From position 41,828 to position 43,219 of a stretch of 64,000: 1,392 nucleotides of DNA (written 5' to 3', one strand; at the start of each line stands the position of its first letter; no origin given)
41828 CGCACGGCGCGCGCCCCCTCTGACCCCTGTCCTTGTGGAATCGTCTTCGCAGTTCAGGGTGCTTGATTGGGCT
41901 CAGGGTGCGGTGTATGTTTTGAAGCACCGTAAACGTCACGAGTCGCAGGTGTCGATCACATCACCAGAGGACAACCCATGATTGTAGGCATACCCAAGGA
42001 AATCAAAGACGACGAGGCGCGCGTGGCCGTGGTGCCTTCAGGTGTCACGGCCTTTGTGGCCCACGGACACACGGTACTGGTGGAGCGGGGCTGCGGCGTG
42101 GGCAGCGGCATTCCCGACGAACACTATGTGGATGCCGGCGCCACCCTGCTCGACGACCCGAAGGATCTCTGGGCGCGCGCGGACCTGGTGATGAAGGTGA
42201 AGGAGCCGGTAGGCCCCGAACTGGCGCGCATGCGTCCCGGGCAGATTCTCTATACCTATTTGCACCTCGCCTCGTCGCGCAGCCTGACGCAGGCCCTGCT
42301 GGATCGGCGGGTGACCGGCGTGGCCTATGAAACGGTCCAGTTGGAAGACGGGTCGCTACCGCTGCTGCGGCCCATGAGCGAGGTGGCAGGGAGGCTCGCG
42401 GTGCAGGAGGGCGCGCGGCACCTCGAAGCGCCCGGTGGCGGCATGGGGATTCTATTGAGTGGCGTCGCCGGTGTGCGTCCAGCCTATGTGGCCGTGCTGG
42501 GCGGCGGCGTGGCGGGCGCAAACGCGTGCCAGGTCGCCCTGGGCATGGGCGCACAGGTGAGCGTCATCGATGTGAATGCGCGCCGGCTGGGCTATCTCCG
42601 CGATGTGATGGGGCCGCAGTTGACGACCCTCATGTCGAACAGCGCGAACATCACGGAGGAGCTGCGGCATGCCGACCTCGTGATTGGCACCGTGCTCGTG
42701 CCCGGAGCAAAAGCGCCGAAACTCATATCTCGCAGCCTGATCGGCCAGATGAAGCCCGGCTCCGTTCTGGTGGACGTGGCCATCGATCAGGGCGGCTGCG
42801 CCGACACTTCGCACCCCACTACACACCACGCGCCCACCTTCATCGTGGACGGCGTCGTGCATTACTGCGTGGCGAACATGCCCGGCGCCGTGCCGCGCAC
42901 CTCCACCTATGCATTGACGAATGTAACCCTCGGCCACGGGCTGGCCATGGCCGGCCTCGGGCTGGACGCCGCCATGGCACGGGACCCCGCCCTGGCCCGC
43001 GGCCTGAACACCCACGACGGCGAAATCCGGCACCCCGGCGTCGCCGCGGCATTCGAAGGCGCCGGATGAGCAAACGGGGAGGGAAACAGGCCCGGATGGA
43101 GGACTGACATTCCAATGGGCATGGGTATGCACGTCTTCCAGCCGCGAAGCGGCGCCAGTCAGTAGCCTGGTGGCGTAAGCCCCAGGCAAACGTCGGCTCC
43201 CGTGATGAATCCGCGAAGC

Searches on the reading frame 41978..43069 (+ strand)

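Call 21: search_protein_families(library=pfam, proteins=[window:41978-43069:+], max_evalue=0.001)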
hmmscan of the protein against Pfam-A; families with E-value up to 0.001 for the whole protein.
window:41978-43069:+ (363 aa): 3 families
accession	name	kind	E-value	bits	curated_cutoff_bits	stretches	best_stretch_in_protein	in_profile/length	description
PF01262.27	AlaDh_PNT_C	-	1.5e-81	273.4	23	1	141-352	1-213/214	Alanine dehydrogenase/PNT, C-terminal domain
PF05222.21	AlaDh_PNT_N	-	9e-47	159.2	30.4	1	4-137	1-136/136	Alanine dehydrogenase/PNT, N-terminal domain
PF02826.25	2-Hacid_dh_C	-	0.0003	20.7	25.1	1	169-268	37-127/178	D-isomer specific 2-hydroxyacid dehydrogenase, NAD binding domain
